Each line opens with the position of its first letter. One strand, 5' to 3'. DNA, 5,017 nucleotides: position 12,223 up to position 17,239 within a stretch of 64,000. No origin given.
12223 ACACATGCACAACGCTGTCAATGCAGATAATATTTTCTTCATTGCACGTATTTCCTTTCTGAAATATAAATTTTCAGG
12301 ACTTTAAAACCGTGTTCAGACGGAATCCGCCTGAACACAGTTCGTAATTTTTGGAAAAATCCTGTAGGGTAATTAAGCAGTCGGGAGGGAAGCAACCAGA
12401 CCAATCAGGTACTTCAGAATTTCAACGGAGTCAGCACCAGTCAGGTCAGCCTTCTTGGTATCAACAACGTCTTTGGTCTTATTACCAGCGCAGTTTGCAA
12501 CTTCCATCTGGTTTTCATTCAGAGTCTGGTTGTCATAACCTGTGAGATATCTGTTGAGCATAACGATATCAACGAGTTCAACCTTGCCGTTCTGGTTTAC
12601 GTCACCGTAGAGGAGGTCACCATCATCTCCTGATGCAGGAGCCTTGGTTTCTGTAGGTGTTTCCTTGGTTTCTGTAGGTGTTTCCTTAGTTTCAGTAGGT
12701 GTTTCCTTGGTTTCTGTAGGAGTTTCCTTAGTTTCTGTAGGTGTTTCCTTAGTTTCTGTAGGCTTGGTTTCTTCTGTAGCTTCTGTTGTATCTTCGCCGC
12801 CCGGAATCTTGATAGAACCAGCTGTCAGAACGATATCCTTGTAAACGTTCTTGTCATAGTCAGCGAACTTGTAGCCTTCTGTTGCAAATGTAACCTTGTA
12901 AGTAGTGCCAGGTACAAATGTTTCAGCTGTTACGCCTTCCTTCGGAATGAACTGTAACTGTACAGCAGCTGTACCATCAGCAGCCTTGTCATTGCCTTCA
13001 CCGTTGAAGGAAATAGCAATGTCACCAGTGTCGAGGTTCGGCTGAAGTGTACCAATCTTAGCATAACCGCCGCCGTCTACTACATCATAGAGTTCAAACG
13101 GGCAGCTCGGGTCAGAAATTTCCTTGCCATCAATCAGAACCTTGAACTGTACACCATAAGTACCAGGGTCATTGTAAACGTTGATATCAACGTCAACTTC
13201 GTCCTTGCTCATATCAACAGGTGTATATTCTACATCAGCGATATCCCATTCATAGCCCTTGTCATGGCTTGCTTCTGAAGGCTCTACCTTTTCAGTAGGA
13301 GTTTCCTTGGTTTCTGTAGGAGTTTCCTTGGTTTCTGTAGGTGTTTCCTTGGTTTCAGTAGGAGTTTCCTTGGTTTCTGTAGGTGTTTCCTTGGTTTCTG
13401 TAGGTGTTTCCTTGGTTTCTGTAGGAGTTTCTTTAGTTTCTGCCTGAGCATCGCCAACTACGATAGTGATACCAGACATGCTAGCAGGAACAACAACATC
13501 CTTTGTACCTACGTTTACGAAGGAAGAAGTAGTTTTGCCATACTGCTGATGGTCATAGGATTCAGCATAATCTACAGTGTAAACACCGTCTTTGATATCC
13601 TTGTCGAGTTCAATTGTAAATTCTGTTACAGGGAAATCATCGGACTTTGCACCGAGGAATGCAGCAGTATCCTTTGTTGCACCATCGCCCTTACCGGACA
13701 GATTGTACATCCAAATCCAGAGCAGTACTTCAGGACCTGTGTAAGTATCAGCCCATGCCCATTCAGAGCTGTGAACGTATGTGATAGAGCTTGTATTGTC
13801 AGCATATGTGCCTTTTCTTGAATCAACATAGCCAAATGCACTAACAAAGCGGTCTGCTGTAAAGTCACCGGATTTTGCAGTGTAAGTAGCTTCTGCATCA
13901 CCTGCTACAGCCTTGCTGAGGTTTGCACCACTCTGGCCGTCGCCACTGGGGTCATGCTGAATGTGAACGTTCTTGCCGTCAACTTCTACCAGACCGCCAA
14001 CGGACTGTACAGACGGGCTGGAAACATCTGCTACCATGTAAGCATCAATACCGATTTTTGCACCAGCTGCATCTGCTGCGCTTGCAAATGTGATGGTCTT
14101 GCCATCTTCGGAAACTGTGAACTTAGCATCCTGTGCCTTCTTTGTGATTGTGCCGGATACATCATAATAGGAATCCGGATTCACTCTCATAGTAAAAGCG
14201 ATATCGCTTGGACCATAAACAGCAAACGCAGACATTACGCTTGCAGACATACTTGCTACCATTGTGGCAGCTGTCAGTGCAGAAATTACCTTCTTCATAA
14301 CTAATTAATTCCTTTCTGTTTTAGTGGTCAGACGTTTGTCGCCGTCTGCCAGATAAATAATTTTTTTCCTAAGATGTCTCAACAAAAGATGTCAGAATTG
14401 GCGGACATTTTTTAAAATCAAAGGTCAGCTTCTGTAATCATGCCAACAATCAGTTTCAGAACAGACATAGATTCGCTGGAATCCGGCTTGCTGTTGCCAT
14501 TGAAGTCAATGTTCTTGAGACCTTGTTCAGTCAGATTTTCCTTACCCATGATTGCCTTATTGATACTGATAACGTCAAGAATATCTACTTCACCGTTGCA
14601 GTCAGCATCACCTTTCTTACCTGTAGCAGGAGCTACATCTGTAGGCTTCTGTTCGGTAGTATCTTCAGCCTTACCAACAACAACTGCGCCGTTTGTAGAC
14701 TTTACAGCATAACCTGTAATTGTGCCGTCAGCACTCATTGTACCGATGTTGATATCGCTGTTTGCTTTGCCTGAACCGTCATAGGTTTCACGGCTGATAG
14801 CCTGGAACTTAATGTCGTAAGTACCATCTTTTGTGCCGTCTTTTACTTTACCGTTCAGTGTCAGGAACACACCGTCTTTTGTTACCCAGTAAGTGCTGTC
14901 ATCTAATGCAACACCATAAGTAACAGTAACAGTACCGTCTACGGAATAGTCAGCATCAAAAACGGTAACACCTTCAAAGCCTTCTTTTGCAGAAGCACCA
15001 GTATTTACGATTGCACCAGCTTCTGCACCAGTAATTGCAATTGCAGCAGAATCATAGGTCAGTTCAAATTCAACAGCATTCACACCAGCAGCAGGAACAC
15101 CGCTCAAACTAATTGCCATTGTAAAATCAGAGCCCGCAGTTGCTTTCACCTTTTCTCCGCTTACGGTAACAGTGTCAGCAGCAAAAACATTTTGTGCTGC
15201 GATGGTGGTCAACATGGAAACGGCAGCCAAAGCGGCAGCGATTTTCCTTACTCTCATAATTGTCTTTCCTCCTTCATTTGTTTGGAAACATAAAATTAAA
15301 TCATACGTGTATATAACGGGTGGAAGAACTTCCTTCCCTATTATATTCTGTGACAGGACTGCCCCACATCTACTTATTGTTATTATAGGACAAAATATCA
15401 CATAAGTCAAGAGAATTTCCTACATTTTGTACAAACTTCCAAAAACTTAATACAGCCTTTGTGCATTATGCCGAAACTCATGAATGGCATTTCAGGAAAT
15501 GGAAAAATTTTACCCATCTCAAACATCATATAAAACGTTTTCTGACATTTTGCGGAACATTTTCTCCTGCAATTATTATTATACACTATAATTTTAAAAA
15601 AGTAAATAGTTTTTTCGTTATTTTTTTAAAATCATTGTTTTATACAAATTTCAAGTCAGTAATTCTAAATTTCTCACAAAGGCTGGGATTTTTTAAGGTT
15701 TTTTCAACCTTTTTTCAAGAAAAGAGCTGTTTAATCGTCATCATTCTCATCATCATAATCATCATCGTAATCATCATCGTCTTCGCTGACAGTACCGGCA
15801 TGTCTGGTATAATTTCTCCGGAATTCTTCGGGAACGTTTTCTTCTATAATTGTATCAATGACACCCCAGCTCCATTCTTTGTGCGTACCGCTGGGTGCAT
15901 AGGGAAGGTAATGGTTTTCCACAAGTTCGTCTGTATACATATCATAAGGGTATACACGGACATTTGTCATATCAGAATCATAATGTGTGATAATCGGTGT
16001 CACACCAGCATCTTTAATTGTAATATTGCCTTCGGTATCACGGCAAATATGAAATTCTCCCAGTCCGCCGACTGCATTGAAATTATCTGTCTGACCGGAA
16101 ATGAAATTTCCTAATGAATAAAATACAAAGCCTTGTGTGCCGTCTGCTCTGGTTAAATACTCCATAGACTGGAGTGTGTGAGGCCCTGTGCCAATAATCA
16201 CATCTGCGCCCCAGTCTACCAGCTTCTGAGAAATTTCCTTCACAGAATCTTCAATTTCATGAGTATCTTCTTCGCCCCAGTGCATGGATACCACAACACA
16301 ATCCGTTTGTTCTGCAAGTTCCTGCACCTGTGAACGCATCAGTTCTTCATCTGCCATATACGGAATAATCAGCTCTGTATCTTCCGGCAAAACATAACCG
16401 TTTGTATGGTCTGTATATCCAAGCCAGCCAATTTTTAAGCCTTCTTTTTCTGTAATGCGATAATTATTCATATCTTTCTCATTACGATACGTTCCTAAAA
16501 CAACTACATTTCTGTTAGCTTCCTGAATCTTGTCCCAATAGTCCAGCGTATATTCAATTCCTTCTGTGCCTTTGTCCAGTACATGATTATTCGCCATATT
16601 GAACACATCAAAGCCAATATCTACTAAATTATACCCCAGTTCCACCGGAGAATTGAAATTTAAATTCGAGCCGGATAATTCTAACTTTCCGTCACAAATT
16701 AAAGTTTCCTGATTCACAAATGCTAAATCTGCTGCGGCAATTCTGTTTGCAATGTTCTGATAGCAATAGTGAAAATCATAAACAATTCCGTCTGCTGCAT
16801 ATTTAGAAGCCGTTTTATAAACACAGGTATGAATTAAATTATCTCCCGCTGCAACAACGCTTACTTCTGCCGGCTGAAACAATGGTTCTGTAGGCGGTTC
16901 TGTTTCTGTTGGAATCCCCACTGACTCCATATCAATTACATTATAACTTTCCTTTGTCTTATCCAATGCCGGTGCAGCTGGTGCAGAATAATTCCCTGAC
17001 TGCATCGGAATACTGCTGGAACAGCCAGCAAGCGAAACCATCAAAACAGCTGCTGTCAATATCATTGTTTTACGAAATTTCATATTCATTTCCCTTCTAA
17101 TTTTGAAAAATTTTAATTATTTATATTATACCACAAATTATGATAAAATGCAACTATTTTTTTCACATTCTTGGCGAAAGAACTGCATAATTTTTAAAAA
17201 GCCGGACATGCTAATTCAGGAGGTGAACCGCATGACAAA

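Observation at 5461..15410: scaC/scaA/scaB-like scaffoldin locus that ends at a terminator instead of continuing into cttA/scaE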

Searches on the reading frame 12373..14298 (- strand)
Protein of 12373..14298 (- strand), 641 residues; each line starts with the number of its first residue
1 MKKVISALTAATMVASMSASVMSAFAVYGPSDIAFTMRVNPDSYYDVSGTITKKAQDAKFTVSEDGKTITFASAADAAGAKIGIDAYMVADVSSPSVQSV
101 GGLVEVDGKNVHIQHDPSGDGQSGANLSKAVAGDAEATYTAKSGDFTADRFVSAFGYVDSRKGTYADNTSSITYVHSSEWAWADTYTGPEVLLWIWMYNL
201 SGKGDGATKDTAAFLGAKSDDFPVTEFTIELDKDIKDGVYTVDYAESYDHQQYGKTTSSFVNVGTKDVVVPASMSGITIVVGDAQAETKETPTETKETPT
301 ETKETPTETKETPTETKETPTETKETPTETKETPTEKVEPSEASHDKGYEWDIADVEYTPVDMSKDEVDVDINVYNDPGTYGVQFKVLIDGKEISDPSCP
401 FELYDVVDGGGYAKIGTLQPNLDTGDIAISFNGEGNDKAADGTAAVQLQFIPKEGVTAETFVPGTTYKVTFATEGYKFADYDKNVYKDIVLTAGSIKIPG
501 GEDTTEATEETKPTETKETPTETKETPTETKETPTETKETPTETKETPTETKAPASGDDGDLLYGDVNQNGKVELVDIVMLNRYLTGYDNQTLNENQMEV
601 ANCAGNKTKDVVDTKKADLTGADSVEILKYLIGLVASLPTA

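Call 3: search_protein_families(library=pfam, proteins=[window:12373-14298:-], max_evalue=0.01)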
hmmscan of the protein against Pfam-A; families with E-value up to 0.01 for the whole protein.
window:12373-14298:- (641 aa): 1 family
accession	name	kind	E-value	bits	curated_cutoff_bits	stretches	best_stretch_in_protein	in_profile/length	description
PF00404.24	Dockerin_1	-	6.7e-05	23.4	22.9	1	564-621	1-40/57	Dockerin type I domain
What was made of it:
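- Checked: Pfam sees only the dockerin (call 3).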

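Call 21: search_solved_structures(query=window:12373-14298:-, max_evalue=1)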
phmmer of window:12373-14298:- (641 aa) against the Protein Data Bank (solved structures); distinct sequences matched with E-value up to 1: 15.
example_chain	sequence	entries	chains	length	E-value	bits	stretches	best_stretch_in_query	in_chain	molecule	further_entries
5n5p_B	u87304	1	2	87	3.9e-06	28.9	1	563-638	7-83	Putative cellulosomal scaffoldin protein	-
5m2s_B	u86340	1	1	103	0.013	17.3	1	562-638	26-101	Doc8: Type I dockerin repeat domain from family 9 glycoside hydrolase WP_009982745[Ruminoc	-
4uyp_B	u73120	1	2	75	0.022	16.6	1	562-612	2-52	Cellulosomal scaffoldin adaptor protein B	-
2mte_A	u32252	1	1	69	0.022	16.5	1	563-587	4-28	Cellulose 1,4-beta-cellobiosidase (reducing end) CelS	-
1daq_A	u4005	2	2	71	0.023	16.5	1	563-587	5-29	ENDOGLUCANASE SS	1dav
4uyq_B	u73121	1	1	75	0.034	15.9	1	562-613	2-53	Cellulosomal scaffoldin adaptor protein B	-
4fl4_A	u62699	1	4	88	0.087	14.6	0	563-586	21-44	Glycoside hydrolase family 9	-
6kg9_A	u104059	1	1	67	0.095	14.5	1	560-613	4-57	And cellulose-binding endoglucanase family 9 CelL ortholog dockerin domain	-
4cj0_A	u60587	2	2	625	0.099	14.4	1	559-586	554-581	ENDOGLUCANASE D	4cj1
1clc_A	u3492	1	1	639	0.1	14.3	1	559-586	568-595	ENDOGLUCANASE CELD; EC: 3.2.1.4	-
6kge_D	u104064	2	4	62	0.12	14.1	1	562-613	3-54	And cellulose-binding endoglucanase family 9 CelL ortholog dockerin domain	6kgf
6kgc_B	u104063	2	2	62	0.2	13.4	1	562-607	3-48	And cellulose-binding endoglucanase family 9 CelL ortholog dockerin domain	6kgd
2ccl_B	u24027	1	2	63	0.34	12.6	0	563-586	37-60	ENDO-1,4-BETA-XYLANASE Y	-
2vn5_B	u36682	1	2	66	0.49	12.1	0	562-636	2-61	ENDOGLUCANASE A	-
3ul4_B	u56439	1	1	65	0.75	11.5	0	561-587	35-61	Cellulosome enzyme, dockerin type I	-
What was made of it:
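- The ScaA dockerin matches 5N5P_B (call 21).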

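Call 103: search_protein_families(library=ncbifam, proteins=[window:12373-14298:-], max_evalue=0.01)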
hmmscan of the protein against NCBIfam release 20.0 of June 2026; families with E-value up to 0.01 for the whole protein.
window:12373-14298:- (641 aa): 0 families

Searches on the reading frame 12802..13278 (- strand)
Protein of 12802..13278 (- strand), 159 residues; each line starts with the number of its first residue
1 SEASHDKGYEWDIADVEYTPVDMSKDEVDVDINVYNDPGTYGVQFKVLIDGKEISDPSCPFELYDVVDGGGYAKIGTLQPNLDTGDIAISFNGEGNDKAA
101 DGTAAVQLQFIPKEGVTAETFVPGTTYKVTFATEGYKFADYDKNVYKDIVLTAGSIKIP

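Call 65: search_solved_structures(query=A4, max_evalue=1)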
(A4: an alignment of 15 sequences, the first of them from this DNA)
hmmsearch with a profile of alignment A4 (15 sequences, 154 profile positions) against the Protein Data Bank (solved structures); distinct sequences matched with E-value up to 1: 2.
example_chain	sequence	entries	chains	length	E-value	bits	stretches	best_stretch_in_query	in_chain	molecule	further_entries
4r1k_A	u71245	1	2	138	0.056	16.5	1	55-130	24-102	Uncharacterized protein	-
3ul4_A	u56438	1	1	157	0.091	15.8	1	9-153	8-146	Cellulosome-anchoring protein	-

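Call 67: search_protein_families(library=pfam, alignment_id=A4, max_evalue=1)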
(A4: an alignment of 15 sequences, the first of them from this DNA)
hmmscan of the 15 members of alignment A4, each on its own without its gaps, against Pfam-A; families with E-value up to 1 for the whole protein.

A. member 1, seq(159 aa): 1 family
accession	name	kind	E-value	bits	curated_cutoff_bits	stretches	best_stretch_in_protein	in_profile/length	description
PF08329.16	ChitinaseA_N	-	0.17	12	21.2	1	18-70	28-83/133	Chitinase A, N-terminal domain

B. families by the number of members that match (of 15 scanned): 7 families
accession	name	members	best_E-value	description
PF00963.24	Cohesin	2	0.054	Cohesin domain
PF17829.7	GH115_C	1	0.058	Glycosyl hydrolase family 115 C-terminal domain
PF22701.2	Mala_s_1-like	1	0.094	Mal s 1 allergenic protein-like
PF13196.11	DUF4012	1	0.12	Protein of unknown function (DUF4012)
PF22252.2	PNGase_F-II_N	1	0.16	N-glycanase peptide, N-terminal domain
PF08329.16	ChitinaseA_N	1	0.17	Chitinase A, N-terminal domain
PF12892.13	FctA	1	0.4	Spy0128-like isopeptide containing domain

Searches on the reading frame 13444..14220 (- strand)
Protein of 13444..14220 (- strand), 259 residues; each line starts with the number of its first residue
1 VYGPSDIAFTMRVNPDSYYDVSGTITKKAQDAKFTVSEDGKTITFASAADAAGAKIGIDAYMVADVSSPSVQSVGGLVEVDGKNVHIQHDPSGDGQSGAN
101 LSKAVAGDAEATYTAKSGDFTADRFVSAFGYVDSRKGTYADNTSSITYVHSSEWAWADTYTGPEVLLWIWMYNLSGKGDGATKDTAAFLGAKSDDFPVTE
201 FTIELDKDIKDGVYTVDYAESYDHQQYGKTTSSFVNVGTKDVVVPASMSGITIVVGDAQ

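Call 66: search_solved_structures(query=A5, max_evalue=1)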
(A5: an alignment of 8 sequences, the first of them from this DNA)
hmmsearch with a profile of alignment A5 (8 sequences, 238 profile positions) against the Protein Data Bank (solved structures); distinct sequences matched with E-value up to 1: 1.
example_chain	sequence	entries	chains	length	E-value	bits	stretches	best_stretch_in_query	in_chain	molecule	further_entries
4ru4_A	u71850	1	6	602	0.77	12.7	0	27-75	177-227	tail spike protein gp49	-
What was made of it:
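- On Cohesin (ScaA N-domain, aa 27-285): The profile search of the PDB found nothing (call 66).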

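Call 91: predict_structure(protein=window:13444-14220:-)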
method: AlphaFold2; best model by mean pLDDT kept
length: 259 residues; sequences in the alignment: 1
mean_pLDDT: 31.9   pTM: 0.20
mean pLDDT of the five models: 31.9, 30.2, 29.7, 29.6, 26.3
residues with pLDDT >= 90: 0; 70-90: 0; 50-70: 0; < 50: 259
segments of 3 or more residues with pLDDT < 50: 1-259
pLDDT, mean of each block of 10 residues (from residue 1): 32 32 36 42 42 36 29 32 33 33 27 28 24 24 25 29 33 34 35 35 37 33 30 28 32 30
secondary structure, 60 per line:
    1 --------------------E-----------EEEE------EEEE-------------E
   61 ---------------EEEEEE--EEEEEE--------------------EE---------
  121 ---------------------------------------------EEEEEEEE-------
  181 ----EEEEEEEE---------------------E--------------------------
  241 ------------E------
elements in order: E33-36 E43-46 E76-81 E84-89 E166-173 E185-192
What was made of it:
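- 12373..14298 (-): scaA-like scaffoldin (641 aa): signal peptide, conserved N-domain of unknown fold (13444-14220), class I cohesin (12802-13278), dockerin (12376-12621). The single-sequence AF2 model was unusable, at pLDDT 32 (call 91).
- On Cohesin (ScaA N-domain, aa 27-285): The AF2 single-sequence model has pLDDT 32 (call 91).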

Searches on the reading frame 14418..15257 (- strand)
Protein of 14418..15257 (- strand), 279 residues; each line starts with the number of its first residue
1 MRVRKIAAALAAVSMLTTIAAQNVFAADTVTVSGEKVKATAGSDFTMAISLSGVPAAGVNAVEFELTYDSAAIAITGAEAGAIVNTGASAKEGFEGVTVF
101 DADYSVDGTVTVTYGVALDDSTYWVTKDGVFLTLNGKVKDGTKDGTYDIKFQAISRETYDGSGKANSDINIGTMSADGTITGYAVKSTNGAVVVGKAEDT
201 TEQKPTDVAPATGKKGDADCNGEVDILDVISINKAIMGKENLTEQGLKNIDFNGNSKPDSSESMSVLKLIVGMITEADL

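Call 3: search_protein_families(library=pfam, proteins=[window:14418-15257:-], max_evalue=0.01)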
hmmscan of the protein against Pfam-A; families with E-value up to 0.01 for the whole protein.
window:14418-15257:- (279 aa): 2 families
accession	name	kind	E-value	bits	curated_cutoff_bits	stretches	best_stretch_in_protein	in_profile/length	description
PF00963.24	Cohesin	-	1.9e-14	54.5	24.1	1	31-155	2-118/139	Cohesin domain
PF00404.24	Dockerin_1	-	5.5e-05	23.7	22.9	1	215-266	1-52/57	Dockerin type I domain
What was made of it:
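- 14418..15257 (-): scaC-like adaptor scaffoldin (279 aa): signal peptide, cohesin (14658-15176), dockerin (14421-14621). Pfam gives Cohesin at 1.9e-14 and Dockerin_1 at 5.5e-5 (call 3).
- Checked: Pfam gives Cohesin at 1.9e-14 and Dockerin_1 (call 3).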

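Call 15: find_encoding_contigs(protein=window:14418-15257:-, flank=10000, max_places=6)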
Protein window:14418-15257:- (279 aa): 7 contigs read that carry it; 6 places shown.
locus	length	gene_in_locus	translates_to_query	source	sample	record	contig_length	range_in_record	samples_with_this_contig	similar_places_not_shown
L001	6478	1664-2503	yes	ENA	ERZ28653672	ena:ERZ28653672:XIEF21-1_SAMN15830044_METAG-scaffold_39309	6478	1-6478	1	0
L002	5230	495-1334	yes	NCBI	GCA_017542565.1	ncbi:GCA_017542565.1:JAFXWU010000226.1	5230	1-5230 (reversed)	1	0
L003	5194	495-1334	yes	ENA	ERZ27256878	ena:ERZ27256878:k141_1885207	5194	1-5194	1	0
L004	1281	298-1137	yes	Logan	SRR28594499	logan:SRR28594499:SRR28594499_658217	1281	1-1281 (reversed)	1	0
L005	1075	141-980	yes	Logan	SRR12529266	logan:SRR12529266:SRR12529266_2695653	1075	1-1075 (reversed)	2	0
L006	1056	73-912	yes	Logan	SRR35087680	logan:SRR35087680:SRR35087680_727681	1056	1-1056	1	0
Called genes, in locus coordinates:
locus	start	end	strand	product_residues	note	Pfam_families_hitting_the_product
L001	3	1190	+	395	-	?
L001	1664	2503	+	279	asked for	PF00963:Cohesin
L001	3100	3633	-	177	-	-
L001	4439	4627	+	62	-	-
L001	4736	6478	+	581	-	?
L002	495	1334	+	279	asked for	PF00963:Cohesin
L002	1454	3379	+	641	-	-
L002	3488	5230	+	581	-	?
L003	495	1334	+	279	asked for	PF00963:Cohesin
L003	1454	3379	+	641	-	-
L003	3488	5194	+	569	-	?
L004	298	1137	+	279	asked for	PF00963:Cohesin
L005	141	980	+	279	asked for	PF00963:Cohesin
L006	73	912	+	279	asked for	PF00963:Cohesin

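Call 22: search_solved_structures(query=window:14418-15257:-, max_evalue=1)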
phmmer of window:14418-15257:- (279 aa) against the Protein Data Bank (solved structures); distinct sequences matched with E-value up to 1: 21.
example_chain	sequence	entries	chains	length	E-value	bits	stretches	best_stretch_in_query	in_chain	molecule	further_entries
5lxv_A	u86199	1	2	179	1.5e-28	103.4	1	26-198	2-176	Scaffoldin C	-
4ums_A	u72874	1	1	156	2.3e-09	40.5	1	36-184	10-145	CELLULOSOMAL ANCHORING SCAFFOLDIN B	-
1aoh_A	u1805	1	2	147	1.2e-07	34.9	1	28-154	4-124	Cellulosomal-scaffolding protein A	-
4uyp_A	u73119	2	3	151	4.4e-06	29.8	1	38-161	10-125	Cellulosomal scaffoldin anchoring protein C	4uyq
3ul4_A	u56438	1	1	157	2e-05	27.6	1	28-156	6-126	Cellulosome-anchoring protein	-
3kcp_A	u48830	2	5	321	2.5e-05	27.3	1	36-156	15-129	Cellulosomal-scaffolding protein A | Cellulosome anchoring protein cohesin region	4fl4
5nrm_A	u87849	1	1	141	3.4e-05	26.9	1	33-145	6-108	Endoglucanase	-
5nrk_A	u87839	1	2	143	3.4e-05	26.9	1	33-145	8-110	Endoglucanase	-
8x39_A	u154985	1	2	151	4e-05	26.6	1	215-276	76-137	Serine protease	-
8x3a_A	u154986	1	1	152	4.2e-05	26.6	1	215-276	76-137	Serine protease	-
2ccl_A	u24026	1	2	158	0.0002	24.4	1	26-142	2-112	CELLULOSOMAL SCAFFOLDING PROTEIN A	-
4dh2_A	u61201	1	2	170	0.00024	24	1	19-89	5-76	Cellulosome anchoring protein cohesin region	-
1ohz_A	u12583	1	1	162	0.0004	23.4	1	26-142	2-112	CELLULOSOMAL SCAFFOLDING PROTEIN A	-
1anu_A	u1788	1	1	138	0.00073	22.5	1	35-142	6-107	COHESIN-2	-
5m2o_B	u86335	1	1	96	0.0084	19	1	213-257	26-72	Group I Dockerin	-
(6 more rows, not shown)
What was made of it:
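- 14418..15257 (-): The best PDB match is 5LXV_A 'Scaffoldin C' at 1.5e-28 (call 22).
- Checked: The best PDB match is R. flavefaciens 'Scaffoldin C', 5LXV_A, at 1.5e-28 (call 22).
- The ScaC cohesin matches 5LXV_A at 1.5e-28 (call 22).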

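Call 103: search_protein_families(library=ncbifam, proteins=[window:14418-15257:-], max_evalue=0.01)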
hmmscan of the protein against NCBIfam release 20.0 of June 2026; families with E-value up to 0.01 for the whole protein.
window:14418-15257:- (279 aa): 0 families

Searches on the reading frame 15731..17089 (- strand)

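Call 11: search_protein_families(library=pfam, proteins=[window:15731-17089:-], max_evalue=0.001)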
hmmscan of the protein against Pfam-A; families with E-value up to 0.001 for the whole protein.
window:15731-17089:- (452 aa): 1 family
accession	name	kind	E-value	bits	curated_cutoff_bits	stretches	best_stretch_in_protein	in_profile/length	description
PF09587.15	PGA_cap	-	7.9e-61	206.2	27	1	78-333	2-255/255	Bacterial capsule synthesis protein PGA_cap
